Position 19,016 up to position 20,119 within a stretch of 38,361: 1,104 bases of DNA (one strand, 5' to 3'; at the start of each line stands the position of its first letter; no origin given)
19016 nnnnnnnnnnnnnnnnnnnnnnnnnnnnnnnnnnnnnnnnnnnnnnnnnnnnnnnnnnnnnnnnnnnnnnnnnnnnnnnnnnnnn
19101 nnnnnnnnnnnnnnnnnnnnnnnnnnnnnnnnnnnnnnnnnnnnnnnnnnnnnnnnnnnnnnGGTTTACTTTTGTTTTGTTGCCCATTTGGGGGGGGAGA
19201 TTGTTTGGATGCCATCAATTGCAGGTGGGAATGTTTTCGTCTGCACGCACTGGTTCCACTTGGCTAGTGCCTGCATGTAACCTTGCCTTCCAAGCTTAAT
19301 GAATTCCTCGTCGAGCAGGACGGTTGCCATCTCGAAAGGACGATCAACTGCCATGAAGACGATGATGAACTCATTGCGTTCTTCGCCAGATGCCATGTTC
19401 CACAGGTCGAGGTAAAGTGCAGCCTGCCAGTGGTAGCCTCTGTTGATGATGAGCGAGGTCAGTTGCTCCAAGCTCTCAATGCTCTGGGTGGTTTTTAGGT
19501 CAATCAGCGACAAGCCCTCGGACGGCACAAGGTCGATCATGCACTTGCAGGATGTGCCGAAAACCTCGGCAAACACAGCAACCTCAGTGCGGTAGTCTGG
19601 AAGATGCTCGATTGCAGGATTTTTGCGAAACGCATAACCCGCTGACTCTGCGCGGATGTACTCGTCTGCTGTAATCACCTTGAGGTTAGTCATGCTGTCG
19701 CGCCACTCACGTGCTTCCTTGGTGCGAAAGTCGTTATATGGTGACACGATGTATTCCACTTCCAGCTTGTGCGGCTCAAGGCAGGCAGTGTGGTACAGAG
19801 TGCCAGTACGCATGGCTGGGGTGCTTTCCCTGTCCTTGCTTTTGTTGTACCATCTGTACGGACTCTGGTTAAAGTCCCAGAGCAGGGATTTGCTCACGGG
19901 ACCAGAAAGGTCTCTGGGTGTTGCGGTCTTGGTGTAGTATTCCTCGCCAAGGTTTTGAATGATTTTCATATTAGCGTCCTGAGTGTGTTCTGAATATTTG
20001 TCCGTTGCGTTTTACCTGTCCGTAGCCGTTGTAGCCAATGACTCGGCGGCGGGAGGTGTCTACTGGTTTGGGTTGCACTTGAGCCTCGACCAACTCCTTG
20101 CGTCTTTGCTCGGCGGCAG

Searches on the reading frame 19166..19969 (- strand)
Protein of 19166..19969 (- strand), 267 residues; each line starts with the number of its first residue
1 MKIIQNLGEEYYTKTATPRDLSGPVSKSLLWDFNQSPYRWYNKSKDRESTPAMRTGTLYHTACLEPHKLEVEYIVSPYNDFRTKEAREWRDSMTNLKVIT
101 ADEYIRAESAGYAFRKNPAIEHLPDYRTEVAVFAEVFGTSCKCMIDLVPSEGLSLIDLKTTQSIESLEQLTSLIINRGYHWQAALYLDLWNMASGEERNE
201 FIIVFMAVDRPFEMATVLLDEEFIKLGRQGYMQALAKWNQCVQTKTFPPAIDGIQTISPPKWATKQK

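Call 7: search_protein_families(library=phrogs, proteins=[window:19166-19969:-], max_evalue=0.001)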
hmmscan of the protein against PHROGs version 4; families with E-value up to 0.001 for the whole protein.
window:19166-19969:- (267 aa): 5 families
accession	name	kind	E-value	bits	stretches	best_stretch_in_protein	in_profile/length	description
phrog_412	-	DNA, RNA and nucleotide metabolism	6.2e-54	184.9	1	10-266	148-409/440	exonuclease VIII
phrog_607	-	DNA, RNA and nucleotide metabolism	4.9e-14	52.5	1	38-264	609-869/883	exonuclease VII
phrog_1227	-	DNA, RNA and nucleotide metabolism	7.9e-11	42.7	1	95-224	84-218/268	exonuclease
phrog_28222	-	DNA, RNA and nucleotide metabolism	2.1e-06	27.2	0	101-235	771-909/941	exonuclease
phrog_69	-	DNA, RNA and nucleotide metabolism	0.00029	21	1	24-164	89-231/501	exonuclease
